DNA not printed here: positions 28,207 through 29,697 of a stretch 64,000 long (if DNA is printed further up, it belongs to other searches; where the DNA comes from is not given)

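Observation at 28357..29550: HemE-type uroporphyrinogen decarboxylase with a twin-arginine export signal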

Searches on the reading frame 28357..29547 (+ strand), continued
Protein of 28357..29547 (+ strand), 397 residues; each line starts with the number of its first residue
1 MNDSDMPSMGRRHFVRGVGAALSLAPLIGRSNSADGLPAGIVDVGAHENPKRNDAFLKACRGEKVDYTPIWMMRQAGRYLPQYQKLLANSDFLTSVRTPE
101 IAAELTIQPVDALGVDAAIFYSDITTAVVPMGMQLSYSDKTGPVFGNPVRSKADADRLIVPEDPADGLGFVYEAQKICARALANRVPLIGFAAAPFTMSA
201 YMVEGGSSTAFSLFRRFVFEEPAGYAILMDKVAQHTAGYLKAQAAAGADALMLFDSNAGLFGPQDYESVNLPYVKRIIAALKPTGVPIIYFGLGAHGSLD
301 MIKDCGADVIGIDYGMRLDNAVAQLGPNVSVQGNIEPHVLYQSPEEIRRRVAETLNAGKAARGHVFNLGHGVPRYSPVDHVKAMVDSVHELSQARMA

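Call 24: search_protein_families(library=ncbifam, proteins=[L003:11296-13656:+, L007:7469-9865:+, L007:12230-14674:-, L008:7528-9972:+, L003:13695-14609:+, L008:11146-12036:+, L010:6434-7846:-, L011:330-1766:-, L012:141-1292:-, L007:18588-19418:-], max_evalue=0.001)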
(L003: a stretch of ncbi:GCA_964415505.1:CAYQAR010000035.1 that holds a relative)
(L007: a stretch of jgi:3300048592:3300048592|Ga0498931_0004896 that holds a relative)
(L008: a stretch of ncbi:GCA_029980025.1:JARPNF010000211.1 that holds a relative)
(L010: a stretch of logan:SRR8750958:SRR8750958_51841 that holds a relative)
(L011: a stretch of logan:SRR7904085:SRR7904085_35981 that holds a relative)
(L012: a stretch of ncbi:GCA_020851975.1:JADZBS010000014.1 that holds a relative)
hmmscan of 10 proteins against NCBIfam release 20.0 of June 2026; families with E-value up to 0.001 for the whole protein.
L003:11296-13656:+ (787 aa): 22 families
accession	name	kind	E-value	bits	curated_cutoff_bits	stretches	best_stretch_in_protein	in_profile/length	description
TIGR01783.1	TonB-siderophor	subfamily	2.1e-42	145.6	223.5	2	496-787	398-649/649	TonB-dependent siderophore receptor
TIGR01785.1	TonB-hemin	subfamily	2.3e-24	85.8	316.85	2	20-161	2-150/677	TonB-dependent heme/hemoglobin receptor family protein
NF053590.1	TonB_dep_TOL0244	equivalog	3.2e-17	62.4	645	2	21-148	12-143/604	TOL_0244 family TonB-dependent receptor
NF007349.0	PRK09840.1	equivalog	1.5e-16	59.6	686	2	31-164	66-195/760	catecholate siderophore receptor Fiu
TIGR01786.1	TonB-hemlactrns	subfamily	5.4e-15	54.8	323.75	2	442-608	384-552/719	TonB-dependent hemoglobin/transferrin/lactoferrin family receptor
NF010010.0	PRK13483.1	equivalog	3.6e-14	51.7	927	1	18-159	32-176/660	ligand-gated channel protein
NF010651.0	PRK14050.1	equivalog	4.3e-14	51.6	884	2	551-757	531-720/730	TonB-dependent siderophore receptor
TIGR01779.1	TonB-B12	equivalog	1.9e-13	49.8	599.7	1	16-213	25-215/614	TonB-dependent vitamin B12 receptor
TIGR04056.1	OMP_RagA_SusC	subfamily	8.6e-12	44.2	368.25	1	19-150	78-209/981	SusC/RagA family TonB-linked outer membrane protein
NF010011.0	PRK13484.1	equivalog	3.4e-11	42.1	1197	1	18-238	29-249/682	IreA family TonB-dependent siderophore receptor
NF007478.2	PRK10064.1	equivalog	1.6e-10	39.9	745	1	18-162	29-174/663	catecholate siderophore receptor CirA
NF007447.0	PRK10003.1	equivalog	2e-10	39.6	666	2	33-201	76-236/727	ferric-rhodotorulic acid/ferric-coprogen receptor FhuE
NF010038.0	PRK13513.1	equivalog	4.8e-10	38.6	942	1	18-154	34-173/659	ligand-gated channel protein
NF007465.0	PRK10044.1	equivalog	3.5e-09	35.4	803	1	22-153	65-195/726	ferrichrome porin FhuA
NF007926.1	PRK10641.1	equivalog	1.5e-08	33.7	836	1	16-164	24-175/617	TonB-dependent vitamin B12 receptor BtuB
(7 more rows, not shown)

L007:7469-9865:+ (799 aa): 27 families (the best 25 are shown)
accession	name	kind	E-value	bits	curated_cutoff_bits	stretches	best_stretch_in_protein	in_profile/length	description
TIGR01783.1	TonB-siderophor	subfamily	1.6e-43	149.3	223.5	2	474-799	374-649/649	TonB-dependent siderophore receptor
TIGR01785.1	TonB-hemin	subfamily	2.1e-28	99.2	316.85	2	460-755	363-657/677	TonB-dependent heme/hemoglobin receptor family protein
NF010651.0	PRK14050.1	equivalog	2.5e-19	68.9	884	2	561-773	529-724/730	TonB-dependent siderophore receptor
TIGR01786.1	TonB-hemlactrns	subfamily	6.3e-19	67.8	323.75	2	461-751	391-685/719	TonB-dependent hemoglobin/transferrin/lactoferrin family receptor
NF053590.1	TonB_dep_TOL0244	equivalog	4.7e-16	58.5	645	1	33-162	11-144/604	TOL_0244 family TonB-dependent receptor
NF007349.0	PRK09840.1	equivalog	6.6e-15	54.1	686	1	42-167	64-185/760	catecholate siderophore receptor Fiu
TIGR01779.1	TonB-B12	equivalog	3.3e-14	52.3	599.7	1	2-222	2-211/614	TonB-dependent vitamin B12 receptor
NF010010.0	PRK13483.1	equivalog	3.8e-14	51.6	927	1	22-169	23-173/660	ligand-gated channel protein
TIGR04056.1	OMP_RagA_SusC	subfamily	1.2e-13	50.3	368.25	2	29-159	75-205/981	SusC/RagA family TonB-linked outer membrane protein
NF010038.0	PRK13513.1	equivalog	2.7e-12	46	942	1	22-162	25-169/659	ligand-gated channel protein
NF007926.1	PRK10641.1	equivalog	3e-12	45.9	836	1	25-171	21-168/617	TonB-dependent vitamin B12 receptor BtuB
NF010011.0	PRK13484.1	equivalog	7.9e-12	44.2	1197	1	24-253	22-251/682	IreA family TonB-dependent siderophore receptor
NF007447.0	PRK10003.1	equivalog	1.2e-11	43.7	666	1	562-759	524-709/727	ferric-rhodotorulic acid/ferric-coprogen receptor FhuE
NF041535.1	TonB_rec_PqqU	equivalog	1.8e-11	43.1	1200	2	39-163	5-135/676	TonB-dependent receptor PqqU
NF007478.2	PRK10064.1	equivalog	1.1e-10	40.4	745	1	19-159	17-159/663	catecholate siderophore receptor CirA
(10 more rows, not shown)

L007:12230-14674:- (815 aa): 24 families
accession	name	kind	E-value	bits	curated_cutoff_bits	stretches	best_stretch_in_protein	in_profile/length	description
TIGR01783.1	TonB-siderophor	subfamily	3.9e-47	161.2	223.5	2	477-769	359-619/649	TonB-dependent siderophore receptor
TIGR01785.1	TonB-hemin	subfamily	2.3e-25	89.1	316.85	2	50-214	2-166/677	TonB-dependent heme/hemoglobin receptor family protein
TIGR01786.1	TonB-hemlactrns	subfamily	8.2e-22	77.3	323.75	2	50-217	1-174/719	TonB-dependent hemoglobin/transferrin/lactoferrin family receptor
NF010651.0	PRK14050.1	equivalog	2.6e-20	72.2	884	2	569-784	523-716/730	TonB-dependent siderophore receptor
NF007465.0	PRK10044.1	equivalog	7.3e-12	44.3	803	1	54-186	67-197/726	ferrichrome porin FhuA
NF007349.0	PRK09840.1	equivalog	2.9e-11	42.1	686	1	127-182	127-181/760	catecholate siderophore receptor Fiu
NF010011.0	PRK13484.1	equivalog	4.6e-11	41.7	1197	1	45-227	26-211/682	IreA family TonB-dependent siderophore receptor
NF041535.1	TonB_rec_PqqU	equivalog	2.3e-10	39.4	1200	1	538-788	423-661/676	TonB-dependent receptor PqqU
NF053590.1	TonB_dep_TOL0244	equivalog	7.2e-10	38.1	645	1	44-180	5-144/604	TOL_0244 family TonB-dependent receptor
TIGR01779.1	TonB-B12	equivalog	1.1e-09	37.4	599.7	1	45-197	24-170/614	TonB-dependent vitamin B12 receptor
NF010010.0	PRK13483.1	equivalog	4.4e-09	34.9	927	1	46-182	30-169/660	ligand-gated channel protein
NF047944.1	FoxamRcptFoxA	equivalog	7.4e-09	34.4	1300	1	60-209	48-194/697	ferrioxamine B receptor FoxA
NF007926.1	PRK10641.1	equivalog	1.2e-08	34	836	1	44-195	22-175/617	TonB-dependent vitamin B12 receptor BtuB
NF010038.0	PRK13513.1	equivalog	3.2e-08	32.6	942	1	45-223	31-212/659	ligand-gated channel protein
NF050067.1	TonBEntbctnRecCfrA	equivalog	3.6e-08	32.2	1200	1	44-221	21-203/698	TonB-dependent ferric enterobactin receptor CfrA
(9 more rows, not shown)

L008:7528-9972:+ (815 aa): 23 families
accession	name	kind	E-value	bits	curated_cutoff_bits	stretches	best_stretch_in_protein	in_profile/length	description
TIGR01783.1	TonB-siderophor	subfamily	3.2e-33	115.3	223.5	2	518-766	393-619/649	TonB-dependent siderophore receptor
TIGR01785.1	TonB-hemin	subfamily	1.8e-22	79.5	316.85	2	36-259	2-227/677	TonB-dependent heme/hemoglobin receptor family protein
NF053590.1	TonB_dep_TOL0244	equivalog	1.7e-15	56.7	645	1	36-163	11-142/604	TOL_0244 family TonB-dependent receptor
TIGR01786.1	TonB-hemlactrns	subfamily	1.2e-13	50.4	323.75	2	474-661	389-585/719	TonB-dependent hemoglobin/transferrin/lactoferrin family receptor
NF007926.1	PRK10641.1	equivalog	1.7e-13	50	836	1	17-181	8-176/617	TonB-dependent vitamin B12 receptor BtuB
NF007349.0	PRK09840.1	equivalog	1.8e-13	49.4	686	1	47-171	66-186/760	catecholate siderophore receptor Fiu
TIGR01779.1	TonB-B12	equivalog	5.1e-13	48.4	599.7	1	18-225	10-211/614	TonB-dependent vitamin B12 receptor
NF010651.0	PRK14050.1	equivalog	6.6e-13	47.6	884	2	578-783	531-719/730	TonB-dependent siderophore receptor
NF047944.1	FoxamRcptFoxA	equivalog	4.3e-12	45.1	1300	1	10-215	10-212/697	ferrioxamine B receptor FoxA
NF010010.0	PRK13483.1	equivalog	1.6e-11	42.9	927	1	11-162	9-164/660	ligand-gated channel protein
NF007478.2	PRK10064.1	equivalog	7.1e-11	41.1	745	1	15-174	12-170/663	catecholate siderophore receptor CirA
NF007447.0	PRK10003.1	equivalog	8.2e-11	40.9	666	1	579-712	526-660/727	ferric-rhodotorulic acid/ferric-coprogen receptor FhuE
NF010011.0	PRK13484.1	equivalog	6.4e-10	37.9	1197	1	9-201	6-200/682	IreA family TonB-dependent siderophore receptor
NF007465.0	PRK10044.1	equivalog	1.2e-09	37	803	1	40-169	67-195/726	ferrichrome porin FhuA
NF050067.1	TonBEntbctnRecCfrA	equivalog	6.4e-09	34.7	1200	1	15-162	6-159/698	TonB-dependent ferric enterobactin receptor CfrA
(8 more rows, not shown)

L003:13695-14609:+ (305 aa): 7 families
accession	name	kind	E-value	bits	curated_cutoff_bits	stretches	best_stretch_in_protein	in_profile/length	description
NF004593.0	PRK05928.4-2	equivalog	6e-17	61.9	275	1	46-300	2-241/247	uroporphyrinogen-III synthase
NF004587.0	PRK05928.2-5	equivalog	9e-16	58.1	246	1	48-301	7-240/245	uroporphyrinogen-III synthase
NF004583.0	PRK05928.1-5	equivalog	1.4e-15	57.4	432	1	44-281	4-230/250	uroporphyrinogen-III synthase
NF005568.0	PRK07239.1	equivalog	7.7e-15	54.7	273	1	41-297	7-270/381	uroporphyrinogen-III synthase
NF005411.0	PRK06975.1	equivalog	6e-10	38.1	414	1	48-149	8-105/660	fused uroporphyrinogen-III synthase HemD/membrane protein HemX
NF004592.0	PRK05928.4-1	equivalog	4.2e-07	29.8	332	1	50-295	5-229/237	uroporphyrinogen-III synthase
NF004584.0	PRK05928.2-1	equivalog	0.00055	19.4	233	1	45-252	5-210/269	uroporphyrinogen-III synthase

L008:11146-12036:+ (297 aa): 7 families
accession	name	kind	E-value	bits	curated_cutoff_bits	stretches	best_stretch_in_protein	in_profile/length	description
NF004593.0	PRK05928.4-2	equivalog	1.8e-20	73.4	275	1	41-290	3-237/247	uroporphyrinogen-III synthase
NF004587.0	PRK05928.2-5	equivalog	3.6e-13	49.6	246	1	42-161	7-111/245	uroporphyrinogen-III synthase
NF005411.0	PRK06975.1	equivalog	1.7e-11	43.2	414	1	42-148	8-114/660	fused uroporphyrinogen-III synthase HemD/membrane protein HemX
NF005568.0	PRK07239.1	equivalog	2.8e-10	39.7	273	1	35-267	7-248/381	uroporphyrinogen-III synthase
NF004583.0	PRK05928.1-5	equivalog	3.9e-10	39.6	432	1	38-265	4-220/250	uroporphyrinogen-III synthase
NF004592.0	PRK05928.4-1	equivalog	3.5e-06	26.8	332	0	43-111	4-66/237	uroporphyrinogen-III synthase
NF004584.0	PRK05928.2-1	equivalog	7.4e-06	25.6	233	1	39-265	5-235/269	uroporphyrinogen-III synthase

L010:6434-7846:- (471 aa): 45 families (the best 25 are shown)
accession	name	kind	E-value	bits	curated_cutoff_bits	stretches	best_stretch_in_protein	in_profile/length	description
NF005560.0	PRK07233.1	equivalog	9.2e-15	54.4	252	2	27-63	2-38/435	hypothetical protein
TIGR03467.1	HpnE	equivalog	4.8e-14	52.5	283.05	2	28-67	1-40/430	hydroxysqualene dehydroxylase HpnE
NF005547.0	PRK07208.1-3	equivalog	5.9e-08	31.9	380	1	24-69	3-48/465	hypothetical protein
TIGR00562.1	proto_IX_ox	equivalog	1e-07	30.9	97.85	1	25-70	2-49/470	protoporphyrinogen oxidase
NF041087.1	bile_acid_BaiCD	equivalog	1.9e-07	29.6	825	1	23-80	378-435/642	bile acid Fe-S flavoenzyme BaiCD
TIGR02734.1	crtI_fam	subfamily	5.6e-07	28.6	238.1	1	28-66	1-39/504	phytoene desaturase family protein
NF005548.0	PRK07208.1-4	equivalog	7.2e-07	28.2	389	1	24-64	2-42/488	hypothetical protein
NF045599.1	bili_reduct_long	exception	9.4e-07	27.4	750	1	21-68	377-424/641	bilirubin reductase, long form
TIGR01372.1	soxA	subfamily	1.1e-06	26.7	1164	1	25-68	168-211/996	sarcosine oxidase subunit alpha family protein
TIGR02733.1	desat_CrtD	equivalog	1.4e-06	27.3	549.7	1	26-81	2-57/492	C-3',4' desaturase CrtD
TIGR03997.1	mycofact_OYE_2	equivalog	1.4e-06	27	793.15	1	24-77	378-431/645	mycofactocin system FadH/OYE family oxidoreductase 2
NF008845.0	PRK11883.1-5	equivalog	1.4e-06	26.9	560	0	24-69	3-54/468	protoporphyrinogen oxidase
NF045637.1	carotdesatCrtDProt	equivalog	1.9e-06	26.7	580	1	28-68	1-41/485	1-hydroxycarotenoid 3,4-desaturase CrtD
TIGR02731.1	phytoene_desat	equivalog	4.9e-06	25.6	569.4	1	28-73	2-47/453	15-cis-phytoene desaturase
NF006130.0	PRK08274.1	equivalog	1.1e-05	24.4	369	1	24-59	4-39/467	FAD-dependent tricarballylate dehydrogenase TcuA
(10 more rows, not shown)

L011:330-1766:- (479 aa): 75 families (the best 25 are shown)
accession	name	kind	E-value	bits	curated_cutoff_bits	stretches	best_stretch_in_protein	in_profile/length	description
TIGR03467.1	HpnE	equivalog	5.6e-15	55.6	283.05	1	44-474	1-427/430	hydroxysqualene dehydroxylase HpnE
NF005560.0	PRK07233.1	equivalog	1.7e-12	46.9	252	1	44-79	3-38/435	hypothetical protein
NF045637.1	carotdesatCrtDProt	equivalog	7.7e-11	41.2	580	1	44-93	1-50/485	1-hydroxycarotenoid 3,4-desaturase CrtD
TIGR00562.1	proto_IX_ox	equivalog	9.1e-10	37.7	97.85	1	42-143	3-106/470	protoporphyrinogen oxidase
TIGR02734.1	crtI_fam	subfamily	5.8e-09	35.2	238.1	1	44-84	1-41/504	phytoene desaturase family protein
NF041087.1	bile_acid_BaiCD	equivalog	1.2e-07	30.2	825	1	38-89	377-428/642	bile acid Fe-S flavoenzyme BaiCD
NF040770.1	hetero_SS_HdrA2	exception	1.3e-07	30.2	1100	1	25-86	121-184/777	CoB-CoM heterodisulfide reductase HdrA2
NF005547.0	PRK07208.1-3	equivalog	1.5e-07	30.5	380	1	40-302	3-264/465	hypothetical protein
NF008845.0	PRK11883.1-5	equivalog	2.6e-07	29.3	560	1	42-83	5-52/468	protoporphyrinogen oxidase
NF050086.1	pipecolate_AmaA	exception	3.2e-07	29.3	600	1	35-74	19-58/425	L-pipecolate oxidase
NF058655.1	CrtID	equivalog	5.8e-07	28.7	640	1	44-83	1-40/478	bifunctional phytoene desaturase/3,4-desaturase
TIGR02731.1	phytoene_desat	equivalog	6.4e-07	28.4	569.4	1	44-149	2-109/453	15-cis-phytoene desaturase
TIGR02732.1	zeta_caro_desat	equivalog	1.2e-06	27.8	622.15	1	44-114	2-73/474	9,9'-di-cis-zeta-carotene desaturase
NF008841.0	PRK11883.1-1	equivalog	2.5e-06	26.7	517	1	42-84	4-49/453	protoporphyrinogen oxidase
NF009472.0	PRK12834.1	equivalog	2.8e-06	26.1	476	1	39-81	2-46/550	FAD-binding dehydrogenase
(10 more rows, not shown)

L012:141-1292:- (384 aa): 17 families
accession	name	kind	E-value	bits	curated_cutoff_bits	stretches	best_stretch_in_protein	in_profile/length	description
TIGR00539.1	hemN_rel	equivalog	2.7e-98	329.4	205.4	1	9-351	1-339/361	radical SAM family heme chaperone HemW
NF005133.0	PRK06582.1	equivalog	2.7e-67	227.5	597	1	9-341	12-348/390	coproporphyrinogen III oxidase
TIGR04107.1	rSAM_HutW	equivalog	1.2e-44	152.8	400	1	11-275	42-313/419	heme anaerobic degradation radical SAM methyltransferase ChuW/HutW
NF006067.1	PRK08208.1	equivalog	1.7e-41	142.6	380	1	9-373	36-407/427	STM4012 family radical SAM protein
TIGR03994.1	rSAM_HemZ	equivalog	7.3e-33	114.3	321.4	1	9-176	85-255/401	coproporphyrinogen dehydrogenase HemZ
NF004567.0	PRK05904.1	equivalog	9.7e-30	103.9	355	1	11-271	9-265/353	coproporphyrinogen III oxidase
TIGR00538.1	hemN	equivalog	3e-28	98.8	324.95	1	8-197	49-240/454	oxygen-independent coproporphyrinogen III oxidase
NF006385.0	PRK08629.1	equivalog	3.5e-24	85.4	355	1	11-271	55-307/439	coproporphyrinogen III oxidase family protein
NF006064.0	PRK08207.2-2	equivalog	9.1e-23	81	504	1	9-174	145-315/465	coproporphyrinogen III oxidase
NF006066.0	PRK08207.2-5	equivalog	3.4e-17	62.3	1117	1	9-173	191-360/518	coproporphyrinogen III oxidase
NF006061.0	PRK08207.1-4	equivalog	1e-14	54.3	702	1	9-173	174-344/501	coproporphyrinogen III oxidase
NF006060.0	PRK08207.1-3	equivalog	1.1e-13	50.8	653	1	9-174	150-321/477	coproporphyrinogen III oxidase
NF006065.0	PRK08207.2-4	equivalog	6.9e-13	48.4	922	1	10-175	170-344/484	coproporphyrinogen III oxidase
TIGR04419.1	no_iron_rSAM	equivalog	5e-11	42.7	300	1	66-278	47-262/378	HemN-related non-iron pseudo-SAM protein PsgB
NF006062.0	PRK08207.1-5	equivalog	6e-11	41.9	1007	1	9-172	149-318/476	coproporphyrinogen III oxidase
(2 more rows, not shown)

L007:18588-19418:- (277 aa): 2 families
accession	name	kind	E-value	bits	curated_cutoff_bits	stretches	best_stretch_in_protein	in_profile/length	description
NF002789.0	PRK02910.1-3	equivalog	1.1e-05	24.5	509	1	209-254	482-527/535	ferredoxin:protochlorophyllide reductase (ATP-dependent) subunit B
TIGR01278.1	DPOR_BchB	equivalog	0.00057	18.9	490.35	1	208-249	459-500/512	ferredoxin:protochlorophyllide reductase (ATP-dependent) subunit B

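Call 29: find_related_loci(query=A1, collection=genome_contigs, flank=10000)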
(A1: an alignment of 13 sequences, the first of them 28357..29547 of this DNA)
Query A1 (397 aa) in genome_contigs; peptide patterns used: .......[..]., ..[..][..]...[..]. (x = any residue, [..] = any of these).
600 stretches matched a pattern (row limit reached: there are more); 595 encode a relative of the query (tblastn E <= 1e-3); the best 80 are kept; 80 distinct loci.
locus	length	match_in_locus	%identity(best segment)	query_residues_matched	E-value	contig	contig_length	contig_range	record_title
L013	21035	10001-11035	61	48-393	5e-143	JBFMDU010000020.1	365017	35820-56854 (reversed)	MAG: Chloroflexota bacterium isolate MAG227 MAG227_20, whole genome shotgun sequence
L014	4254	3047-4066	52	53-392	7e-111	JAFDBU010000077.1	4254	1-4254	MAG: Deltaproteobacteria bacterium isolate MB1D_Bin_5 MB1D_Bin_5_MB1D_0306_000001021734, whole genome shotgun sequence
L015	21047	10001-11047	50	51-393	8e-110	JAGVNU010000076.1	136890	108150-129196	MAG: Thermodesulfovibrionia bacterium isolate DeMMO3_26 c_000000077545, whole genome shotgun sequence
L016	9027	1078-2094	51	53-392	1e-109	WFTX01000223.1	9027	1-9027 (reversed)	MAG: Nitrospirae bacterium isolate S139_46 k151_460516, whole genome shotgun sequence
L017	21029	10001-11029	48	47-393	9e-107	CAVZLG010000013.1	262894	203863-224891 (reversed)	MAG: uncultured delta proteobacterium isolate MFD03804.bin.2.98 genome assembly, contig: contig_30691, whole genome shot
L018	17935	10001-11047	48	51-393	1e-106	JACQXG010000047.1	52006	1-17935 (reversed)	MAG: Nitrospirae bacterium isolate NC_groundwater_1509_Pr4_B-0.1um_43_7 SR1-18-B1_scaffold_163372, whole genome shotgun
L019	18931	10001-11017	49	53-392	6e-105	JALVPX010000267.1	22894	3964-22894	MAG: Deltaproteobacteria bacterium isolate A3_metabat1_scaf2bin.213 A3_NODE_920_length_22894_cov_2.483507, whole genome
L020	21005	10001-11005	50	56-392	7e-105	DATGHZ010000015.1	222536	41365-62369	MAG TPA_asm: bacterium isolate SMAG_U9794 k141_1023227, whole genome shotgun sequence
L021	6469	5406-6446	48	53-393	9e-104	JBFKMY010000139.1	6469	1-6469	MAG: Thermodesulfovibrionia bacterium isolate Mix_sand22.2022.08.D.6 k141_1894893_length_6469_cov_10.0009, whole genome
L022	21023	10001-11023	47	48-392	2e-103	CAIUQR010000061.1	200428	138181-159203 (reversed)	MAG: uncultured delta proteobacterium isolate VK4_bin-1304 genome assembly, contig: bin-1304:061/155, whole genome shotg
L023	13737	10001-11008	46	53-392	2e-101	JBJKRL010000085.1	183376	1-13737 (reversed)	MAG: Desulfocapsaceae bacterium isolate Bin_58 S1Ck127_441697_flag_0_multi_12.9993_len_183376, whole genome shotgun sequ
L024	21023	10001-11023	48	50-392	6e-101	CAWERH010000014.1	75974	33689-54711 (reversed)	MAG: uncultured delta proteobacterium isolate MFD09212.bin.2.27 genome assembly, contig: contig_1476, whole genome shotg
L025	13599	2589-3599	47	55-393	8e-101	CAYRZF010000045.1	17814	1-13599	MAG TPA_asm: uncultured bacterium isolate SRP119689_co1_180 genome assembly, contig: NODE_4350_length_17814_cov_21.59248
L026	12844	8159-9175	48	53-393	8e-101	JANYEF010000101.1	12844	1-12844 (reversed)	MAG: Nitrospira sp. isolate 337R_metabinner_41 337R_k141_639376, whole genome shotgun sequence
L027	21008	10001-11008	48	53-392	8e-101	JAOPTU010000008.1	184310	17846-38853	MAG: Desulfotalea sp. isolate tPB_Delt2 H3element_contig_429, whole genome shotgun sequence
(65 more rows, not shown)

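Call 30: find_encoding_contigs(protein=P0002, flank=10000, max_places=2)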
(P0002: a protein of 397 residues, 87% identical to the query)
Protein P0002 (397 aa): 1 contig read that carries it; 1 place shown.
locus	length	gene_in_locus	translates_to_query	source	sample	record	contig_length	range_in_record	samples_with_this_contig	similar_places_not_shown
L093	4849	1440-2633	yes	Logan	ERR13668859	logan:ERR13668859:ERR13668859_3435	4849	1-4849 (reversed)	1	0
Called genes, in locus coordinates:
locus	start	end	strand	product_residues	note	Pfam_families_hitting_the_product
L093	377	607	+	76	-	PF22180:RH3_dom, PF20605:Antitox_RHH (weak)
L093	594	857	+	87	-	PF05016:ParE_toxin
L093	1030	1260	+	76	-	-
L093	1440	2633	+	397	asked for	PF01208:URO-D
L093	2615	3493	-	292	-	PF04471:Mrr_cat, PF22722:NA-iREase1 (weak), PF01396:Zn_ribbon_Top1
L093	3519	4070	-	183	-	PF13508:Acetyltransf_7 (weak), PF13673:Acetyltransf_10 (weak)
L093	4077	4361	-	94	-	PF08681:TacA1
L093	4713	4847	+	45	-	?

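Call 31: find_encoding_contigs(protein=P0004, flank=10000, max_places=2)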
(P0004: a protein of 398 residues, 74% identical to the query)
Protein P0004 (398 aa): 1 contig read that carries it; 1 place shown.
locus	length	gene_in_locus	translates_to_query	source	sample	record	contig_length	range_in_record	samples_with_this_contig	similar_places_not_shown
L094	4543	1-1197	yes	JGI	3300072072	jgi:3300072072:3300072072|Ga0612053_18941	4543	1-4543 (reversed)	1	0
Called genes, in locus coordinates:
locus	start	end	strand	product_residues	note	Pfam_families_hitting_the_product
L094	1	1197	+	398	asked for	PF01208:URO-D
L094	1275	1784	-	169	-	PF13545:HTH_Crp_2 (weak), PF25213:HVO_A0261_N (weak), PF01047:MarR, PF12802:MarR_2, PF13463:HTH_27 (weak), PF25212:HVO_A0114 (weak), PF08279:HTH_11 (weak), PF12840:HTH_20 (weak), +7 more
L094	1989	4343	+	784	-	PF07715:Plug, PF00593:TonB_dep_Rec_b-barrel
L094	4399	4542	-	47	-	?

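Call 32: find_encoding_contigs(protein=P0007, flank=10000, max_places=2)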
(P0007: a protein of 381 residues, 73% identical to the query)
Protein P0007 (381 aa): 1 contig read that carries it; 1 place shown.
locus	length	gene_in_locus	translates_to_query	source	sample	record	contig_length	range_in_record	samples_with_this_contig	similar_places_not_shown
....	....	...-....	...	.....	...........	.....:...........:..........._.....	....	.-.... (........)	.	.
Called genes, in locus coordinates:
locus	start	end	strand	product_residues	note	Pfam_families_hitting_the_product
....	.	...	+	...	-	?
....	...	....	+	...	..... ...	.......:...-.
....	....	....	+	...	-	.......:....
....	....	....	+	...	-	-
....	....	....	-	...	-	?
